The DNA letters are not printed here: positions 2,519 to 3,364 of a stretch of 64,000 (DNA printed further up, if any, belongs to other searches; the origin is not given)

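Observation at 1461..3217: ABC-type ATPase followed by a start-less PIN-like ORF whose frame is entered exactly at a dnaX-type A_AAA_AAG -1 slippery heptamer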

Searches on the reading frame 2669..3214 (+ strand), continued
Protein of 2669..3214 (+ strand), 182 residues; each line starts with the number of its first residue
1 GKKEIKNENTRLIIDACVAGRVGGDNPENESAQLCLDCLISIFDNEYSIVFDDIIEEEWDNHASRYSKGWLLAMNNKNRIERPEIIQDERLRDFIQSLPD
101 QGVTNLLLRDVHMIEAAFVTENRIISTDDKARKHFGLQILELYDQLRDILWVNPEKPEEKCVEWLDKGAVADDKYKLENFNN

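Call 34: predict_structure(alignment_id=A3)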
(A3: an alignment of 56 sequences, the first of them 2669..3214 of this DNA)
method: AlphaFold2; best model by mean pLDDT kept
length: 182 residues; sequences in the alignment: 56
mean_pLDDT: 94.5   pTM: 0.90
mean pLDDT of the five models: 94.5, 94.2, 94.1, 94.1, 93.9
residues with pLDDT >= 90: 164; 70-90: 10; 50-70: 7; < 50: 1
segments of 3 or more residues with pLDDT < 50: none
pLDDT, mean of each block of 10 residues (from residue 1): 66 97 95 98 97 97 97 98 97 96 97 97 97 93 93 98 97 96 76
secondary structure, 60 per line:
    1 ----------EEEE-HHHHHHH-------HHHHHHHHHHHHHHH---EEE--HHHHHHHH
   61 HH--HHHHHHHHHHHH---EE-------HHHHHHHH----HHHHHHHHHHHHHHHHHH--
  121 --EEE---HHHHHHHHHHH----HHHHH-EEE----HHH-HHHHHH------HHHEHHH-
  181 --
elements in order: E11-14 H16-22 H30-44 E48-50 H53-62 H65-76 H89-96 H101-118 E123-125 H129-139 H144-148 E150-152 H161-166

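Call 38: find_related_loci(query=window:2669-3214:+, collection=metagenome_contigs, flank=3000)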
Query window:2669-3214:+ (182 aa) in metagenome_contigs; peptide patterns used: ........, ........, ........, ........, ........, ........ (x = any residue, [..] = any of these).
578 stretches matched a pattern; 1 encode a relative of the query (tblastn E <= 1e-3); 1 distinct loci.
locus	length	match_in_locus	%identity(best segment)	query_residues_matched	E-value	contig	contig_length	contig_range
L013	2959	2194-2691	32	12-177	1e-26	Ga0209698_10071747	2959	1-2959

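Call 39: find_related_loci(query=window:2669-3214:+, collection=genome_contigs, flank=3000)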
Query window:2669-3214:+ (182 aa) in genome_contigs; peptide patterns used: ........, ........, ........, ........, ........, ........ (x = any residue, [..] = any of these).
207 stretches matched a pattern, but none encodes a relative of the query by tblastn (E <= 1e-3).

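Call 40: fold_search(model_id=the predicted structure, library=pdb)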
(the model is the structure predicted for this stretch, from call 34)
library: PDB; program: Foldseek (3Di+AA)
matches with E <= 10: 437; with E <= 0.001: 0
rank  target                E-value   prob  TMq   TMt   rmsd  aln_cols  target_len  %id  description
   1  7e8k_D                9.3e-03  0.99  0.45  0.42   7.4       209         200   17  Crystal structure of Proteinaceous RNase P (PRORP) from Planctomycetes bacterium GWF2_40_8 (released 2022-03-02)
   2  7e8k_A                2.3e-02  0.97  0.46  0.43   8.6       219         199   14  Crystal structure of Proteinaceous RNase P (PRORP) from Planctomycetes bacterium GWF2_40_8 (released 2022-03-02)
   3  1v96_A                2.4e-02  0.96  0.41  0.48   6.8       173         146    9  Crystal structure of hypothetical protein of unknown function from pyrococcus horikoshii OT3 (released 2005-02-01)
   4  7e8k_B                3.2e-02  0.96  0.45  0.41   8.6       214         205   16  Crystal structure of Proteinaceous RNase P (PRORP) from Planctomycetes bacterium GWF2_40_8 (released 2022-03-02)
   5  1y82_B                5.6e-02  0.96  0.44  0.52   6.1       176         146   12  Conserved hypothetical protein Pfu-367848-001 from Pyrococcus furiosus (released 2005-01-25)
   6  7e8j_B                6.6e-02  0.69  0.37  0.36   8.4       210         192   14  Crystal structure of Proteinaceous RNase P (PRORP) from Thermococcus celer (released 2022-03-02)
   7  7ndk_D                8.3e-02  0.75  0.36  0.40   7.9       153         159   12  Crystal structure of ZC3H12C PIN catalytic mutant (released 2021-05-19)
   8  5x3t_B                1.2e-01  0.90  0.40  0.50   5.3       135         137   14  VapBC from Mycobacterium tuberculosis (released 2017-06-07)
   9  7e8j_A                1.3e-01  0.57  0.38  0.36   8.7       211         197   14  Crystal structure of Proteinaceous RNase P (PRORP) from Thermococcus celer (released 2022-03-02)
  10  7og5_J                1.5e-01  0.51  0.37  0.39   7.4       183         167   14  RNA-free Ribonuclease P from Halorhodospira halophila (released 2021-07-07)
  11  5h9v_C                1.6e-01  0.60  0.37  0.40   7.8       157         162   11  Crystal structure of Regnase PIN domain, form I (released 2016-03-16)
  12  7ndj_B                1.7e-01  0.41  0.31  0.30   9.8       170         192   14  Crystal structure of ZC3H12C PIN-CCCH Zn Finger domain with RNA heptamer (released 2021-05-19)
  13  3i4f_C                1.8e-01  0.38  0.28  0.23   7.8       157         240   10  Structure of putative 3-oxoacyl-reductase from bacillus thuringiensis (released 2009-07-28)
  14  7vwo_A                2.0e-01  0.91  0.49  0.60   4.8       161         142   11  TA complex from Mycobacterium tuberculosis (released 2022-11-16)
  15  5h4g_A                2.3e-01  0.72  0.40  0.48   6.9       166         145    8  Structure of PIN-domain protein (VapC4 toxin) from Pyrococcus horikoshii determined at 1.77 A resolution (released 2016-11-23)
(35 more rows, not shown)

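Call 51: find_encoding_contigs(protein=P0258, flank=3000, max_places=1)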
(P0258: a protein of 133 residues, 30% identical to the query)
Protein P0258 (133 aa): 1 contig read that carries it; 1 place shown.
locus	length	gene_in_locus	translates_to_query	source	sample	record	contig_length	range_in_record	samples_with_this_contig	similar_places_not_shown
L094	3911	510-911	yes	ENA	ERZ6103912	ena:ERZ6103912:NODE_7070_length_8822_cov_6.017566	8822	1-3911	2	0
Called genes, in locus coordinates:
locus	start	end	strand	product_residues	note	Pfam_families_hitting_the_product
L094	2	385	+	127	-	?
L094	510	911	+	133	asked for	-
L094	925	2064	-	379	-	PF00890:FAD_binding_2 (faint), PF01266:DAO, PF01494:FAD_binding_3 (faint), PF13450:NAD_binding_8 (weak), PF13454:NAD_binding_9 (weak)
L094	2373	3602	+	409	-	PF05977:MFS_3, PF07690:MFS_1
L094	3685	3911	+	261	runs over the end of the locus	PF04909:Amidohydro_2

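Call 52: find_encoding_contigs(protein=P0257, flank=3000, max_places=1)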
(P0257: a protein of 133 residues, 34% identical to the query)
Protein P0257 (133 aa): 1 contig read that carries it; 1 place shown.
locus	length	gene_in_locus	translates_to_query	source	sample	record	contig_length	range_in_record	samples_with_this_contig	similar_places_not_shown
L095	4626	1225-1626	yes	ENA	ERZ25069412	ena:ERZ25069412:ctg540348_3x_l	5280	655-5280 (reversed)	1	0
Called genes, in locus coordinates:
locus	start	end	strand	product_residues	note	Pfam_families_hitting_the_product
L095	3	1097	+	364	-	?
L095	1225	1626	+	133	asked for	-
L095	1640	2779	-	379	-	PF00890:FAD_binding_2 (weak), PF01266:DAO, PF07992:Pyr_redox_2 (faint), PF13450:NAD_binding_8 (faint), PF13454:NAD_binding_9 (weak)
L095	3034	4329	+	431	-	PF05977:MFS_3, PF07690:MFS_1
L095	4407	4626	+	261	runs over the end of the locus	PF04909:Amidohydro_2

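Call 53: find_encoding_contigs(protein=P0249, flank=3000, max_places=1)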
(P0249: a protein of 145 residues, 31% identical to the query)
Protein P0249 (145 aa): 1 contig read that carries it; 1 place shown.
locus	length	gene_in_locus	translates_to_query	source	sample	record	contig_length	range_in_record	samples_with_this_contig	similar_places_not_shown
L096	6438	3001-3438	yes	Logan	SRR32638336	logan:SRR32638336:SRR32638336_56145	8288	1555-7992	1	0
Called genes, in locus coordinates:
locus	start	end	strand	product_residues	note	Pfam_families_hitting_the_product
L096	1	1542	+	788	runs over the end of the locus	PF00270:DEAD (weak), PF04851:ResIII, PF18766:SWI2_SNF2, PF00271:Helicase_C (weak), PF08463:EcoEI_R_C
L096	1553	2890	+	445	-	PF13175:AAA_15, PF13304:AAA_21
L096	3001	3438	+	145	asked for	-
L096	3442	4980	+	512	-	PF12161:HsdM_N, PF02384:N6_Mtase, PF01170:UPF0020, PF20473:MmeI_Mtase (faint)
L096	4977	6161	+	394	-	PF01420:Methylase_S (weak)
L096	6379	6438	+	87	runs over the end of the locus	-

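Call 64: search_protein_families(library=pfam, proteins=[L009:3646-4998:+, L010:3674-4996:+, L096:1553-2887:+, L008:2413-5001:+], max_evalue=1)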
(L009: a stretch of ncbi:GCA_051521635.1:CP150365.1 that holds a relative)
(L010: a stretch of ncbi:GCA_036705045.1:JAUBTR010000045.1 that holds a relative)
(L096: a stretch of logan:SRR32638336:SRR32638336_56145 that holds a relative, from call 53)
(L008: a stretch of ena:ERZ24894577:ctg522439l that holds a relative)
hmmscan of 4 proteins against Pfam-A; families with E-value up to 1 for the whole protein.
L009:3646-4998:+ (451 aa): 7 families
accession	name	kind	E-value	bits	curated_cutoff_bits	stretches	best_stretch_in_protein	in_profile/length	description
PF13304.12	AAA_21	-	2.7e-23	83.9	27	2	308-379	231-303/304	AAA domain, putative AbiEii toxin, Type IV TA system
PF13175.12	AAA_15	-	8.3e-20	72.2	32.1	2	288-376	285-371/374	AAA ATPase domain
PF02463.25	SMC_N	-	7.5e-05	22.7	40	1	23-62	2-43/220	RecF/RecN/SMC N terminal domain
PF12476.13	DUF3696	-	0.0092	16.6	22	1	392-429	2-41/52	Protein of unknown function (DUF3696)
PF13555.12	AAA_29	-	0.023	14.9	27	1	38-62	17-41/61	P-loop containing region of AAA domain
PF11398.14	DUF2813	-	0.062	13.1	21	0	26-66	6-45/372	Protein of unknown function (DUF2813)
PF13476.12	AAA_23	-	0.12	13.4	27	1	28-62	4-38/201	AAA domain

L010:3674-4996:+ (441 aa): 7 families
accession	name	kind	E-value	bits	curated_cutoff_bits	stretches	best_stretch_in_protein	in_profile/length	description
PF13304.12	AAA_21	-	1.8e-26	94.4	27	1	40-372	1-303/304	AAA domain, putative AbiEii toxin, Type IV TA system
PF13175.12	AAA_15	-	1.2e-19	71.7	32.1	2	282-369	291-371/374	AAA ATPase domain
PF12476.13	DUF3696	-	0.0039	17.8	22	1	384-421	1-40/52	Protein of unknown function (DUF3696)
PF02463.25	SMC_N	-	0.0041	17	40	1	18-58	2-44/220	RecF/RecN/SMC N terminal domain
PF13555.12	AAA_29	-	0.024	14.8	27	1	32-55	16-39/61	P-loop containing region of AAA domain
PF11398.14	DUF2813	-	0.028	14.2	21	1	20-64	5-48/372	Protein of unknown function (DUF2813)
PF13476.12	AAA_23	-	0.11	13.5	27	1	22-58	3-39/201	AAA domain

L096:1553-2887:+ (445 aa): 8 families
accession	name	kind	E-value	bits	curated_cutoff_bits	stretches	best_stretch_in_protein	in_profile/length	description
PF13304.12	AAA_21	-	1.1e-22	81.9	27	2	302-372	232-303/304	AAA domain, putative AbiEii toxin, Type IV TA system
PF13175.12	AAA_15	-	2e-17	64.3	32.1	2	287-369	291-371/374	AAA ATPase domain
PF12476.13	DUF3696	-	2e-05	25.2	22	1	385-423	2-41/52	Protein of unknown function (DUF3696)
PF02463.25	SMC_N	-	0.00019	21.3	40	1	17-57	2-44/220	RecF/RecN/SMC N terminal domain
PF11398.14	DUF2813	-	0.00039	20.3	21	1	20-63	6-48/372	Protein of unknown function (DUF2813)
PF13476.12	AAA_23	-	0.0016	19.6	27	1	20-61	2-43/201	AAA domain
PF13555.12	AAA_29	-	0.091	13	27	1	31-54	14-39/61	P-loop containing region of AAA domain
PF00005.33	ABC_tran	-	0.21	12.6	25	1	38-93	12-62/137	ABC transporter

L008:2413-5001:+ (863 aa): 39 families (the best 25 are shown)
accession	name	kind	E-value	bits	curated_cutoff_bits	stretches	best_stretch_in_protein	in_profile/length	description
PF00515.34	TPR_1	-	9.9e-72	234.5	27.8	11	320-352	2-34/34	Tetratricopeptide repeat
PF13414.12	TPR_11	-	7.2e-66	218.1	26.8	9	326-363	1-38/42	TPR repeat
PF07719.23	TPR_2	-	2e-58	190.1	27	10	320-351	2-33/34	Tetratricopeptide repeat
PF13181.12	TPR_8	-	7.4e-52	169.6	25.7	11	285-318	1-34/34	Tetratricopeptide repeat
PF13431.12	TPR_17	-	3.4e-50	164.6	24.4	8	160-188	4-32/34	Tetratricopeptide repeat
PF13424.12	TPR_12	-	3.3e-33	114.2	30.1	5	285-347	3-73/77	Tetratricopeptide repeat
PF13432.12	TPR_16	-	3.3e-31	107.8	32.7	8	325-386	3-64/65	Tetratricopeptide repeat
PF13371.12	TPR_9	-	8.6e-27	93.4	35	6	329-389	5-65/73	Tetratricopeptide repeat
PF13304.12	AAA_21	-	2.4e-25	90.7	27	2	651-787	164-303/304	AAA domain, putative AbiEii toxin, Type IV TA system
PF13175.12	AAA_15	-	1.2e-21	78.2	32.1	2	694-784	280-371/374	AAA ATPase domain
PF13428.12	TPR_14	-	1.4e-17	62.8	23.5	3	321-360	3-42/44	Tetratricopeptide repeat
PF14559.12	TPR_19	-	9.4e-16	58.3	25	5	331-389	3-61/68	Tetratricopeptide repeat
PF23914.1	TPR_CcmH_CycH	-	5.5e-14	52.7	42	2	230-314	63-150/158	Cytochrome c-type biogenesis protein H TPR domain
PF25575.1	TPR_BSK1_C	-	5.1e-13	49.4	42.2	2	221-283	46-109/118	Serine/threonine-protein kinase BSK1-like, TPR repeats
PF13374.12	TPR_10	-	1.9e-12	47.2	27.5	4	320-348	3-31/42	Tetratricopeptide repeat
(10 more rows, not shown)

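Call 65: search_protein_families(library=padloc, proteins=[L009:3646-4998:+, L010:3674-4996:+, L096:1553-2887:+, P0177, P0181, P0160], max_evalue=0.001)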
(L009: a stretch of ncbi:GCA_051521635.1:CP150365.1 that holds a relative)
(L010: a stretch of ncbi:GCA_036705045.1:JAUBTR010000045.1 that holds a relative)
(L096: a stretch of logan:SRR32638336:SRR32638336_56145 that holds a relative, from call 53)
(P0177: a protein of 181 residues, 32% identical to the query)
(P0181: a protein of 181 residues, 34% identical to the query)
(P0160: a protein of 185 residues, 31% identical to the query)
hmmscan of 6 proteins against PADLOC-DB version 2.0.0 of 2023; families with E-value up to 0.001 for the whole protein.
L009:3646-4998:+ (451 aa): 84 families (the best 25 are shown)
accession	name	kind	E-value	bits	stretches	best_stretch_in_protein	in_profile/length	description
PDLC03878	NsnB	-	1.1e-55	187.9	1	23-432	2-334/345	-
PDLC04707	PDC-M55A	-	9.1e-38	128.3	2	215-428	184-397/421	-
PDLC04148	HEC-03B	-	4.5e-33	113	2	310-435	314-439/458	-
PDLC02979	AriA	-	2.4e-22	78.3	2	294-378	290-372/373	-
PDLC02980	AriA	-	3.9e-21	74.3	1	308-379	231-303/304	-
PDLC04178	HEC-01A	-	5.7e-18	63.1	2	21-72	7-57/399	-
PDLC04175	HEC-01A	-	1.4e-15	55.2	2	23-71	6-53/363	-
PDLC04176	HEC-01A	-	4.5e-14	50.6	2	322-414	263-344/371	-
PDLC04177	HEC-01A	-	1.1e-13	49.1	1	323-379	285-340/393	-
PDLC04393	PDC-M07A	-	1.5e-13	48.6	2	23-68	2-46/435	-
PDLC04392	PDC-M07A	-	7.2e-12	43.1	2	25-66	4-44/432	-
PDLC02358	Old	-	1.2e-11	42.1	2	336-379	286-329/578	Old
PDLC04033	PD-T4-4_A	-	1.3e-11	42.3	1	331-379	322-370/460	-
PDLC00091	GajA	-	2.6e-11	41.1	1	336-378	298-341/627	AAA ATPase domain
PDLC00067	GajA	-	5.7e-11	39.6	2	337-378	307-345/604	AAA ATPase domain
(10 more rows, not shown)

L010:3674-4996:+ (441 aa): 68 families (the best 25 are shown)
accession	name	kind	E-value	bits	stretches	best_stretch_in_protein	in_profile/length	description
PDLC03878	NsnB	-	1.4e-53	180.9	1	18-424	2-333/345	-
PDLC04148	HEC-03B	-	1.9e-38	130.7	2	273-422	278-433/458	-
PDLC04707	PDC-M55A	-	1.2e-36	124.6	2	204-422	178-398/421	-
PDLC02979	AriA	-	3.9e-23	80.8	2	282-370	290-371/373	-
PDLC02980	AriA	-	4e-22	77.5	2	301-372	231-303/304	-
PDLC04178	HEC-01A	-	4.3e-18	63.5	2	15-67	6-57/399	-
PDLC04176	HEC-01A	-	5.1e-16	57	2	18-111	3-89/371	-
PDLC04175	HEC-01A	-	3.1e-15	54.1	2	17-67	5-54/363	-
PDLC04177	HEC-01A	-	2e-13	48.1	1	316-376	285-344/393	-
PDLC04393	PDC-M07A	-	8.8e-13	46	2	18-63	2-46/435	-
PDLC04033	PD-T4-4_A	-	8.9e-13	46.2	1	324-374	322-372/460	-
PDLC00075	GajA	-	5.1e-12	43.1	2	306-370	247-308/536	AAA ATPase domain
PDLC04392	PDC-M07A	-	7.1e-11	39.8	2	18-62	2-45/432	-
PDLC02358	Old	-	9e-11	39.3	2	18-58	4-43/578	Old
PDLC00091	GajA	-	2.7e-10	37.7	1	330-372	299-342/627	AAA ATPase domain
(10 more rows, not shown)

L096:1553-2887:+ (445 aa): 78 families (the best 25 are shown)
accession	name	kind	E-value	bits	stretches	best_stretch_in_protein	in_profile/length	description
PDLC03878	NsnB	-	6.5e-54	182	1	17-426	2-334/345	-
PDLC04148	HEC-03B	-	6.3e-37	125.7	2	302-423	313-433/458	-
PDLC04707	PDC-M55A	-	5.4e-33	112.6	1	21-423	7-398/421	-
PDLC02980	AriA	-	8.3e-21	73.2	2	301-372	231-303/304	-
PDLC02979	AriA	-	3.1e-20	71.3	2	299-371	291-372/373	-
PDLC04178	HEC-01A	-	1.5e-17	61.7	2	17-66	9-57/399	-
PDLC04175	HEC-01A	-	9.8e-17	59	2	16-66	5-54/363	-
PDLC04176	HEC-01A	-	1.7e-16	58.5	2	17-65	3-51/371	-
PDLC04177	HEC-01A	-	5.2e-16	56.6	2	315-372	284-340/393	-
PDLC04393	PDC-M07A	-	9.4e-14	49.2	2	17-62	2-46/435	-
PDLC04033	PD-T4-4_A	-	2.5e-12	44.8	1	324-379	322-377/460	-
PDLC04392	PDC-M07A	-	3e-12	44.3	2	18-61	3-45/432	-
PDLC00075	GajA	-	2.5e-11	40.8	1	323-370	264-308/536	AAA ATPase domain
PDLC04391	PDC-M07A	-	4.7e-11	40.3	1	19-63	4-47/412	-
PDLC00067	GajA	-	1.2e-10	38.5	2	17-59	5-46/604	AAA ATPase domain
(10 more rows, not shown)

P0177 (181 aa): 0 families

P0181 (181 aa): 0 families

P0160 (185 aa): 0 families
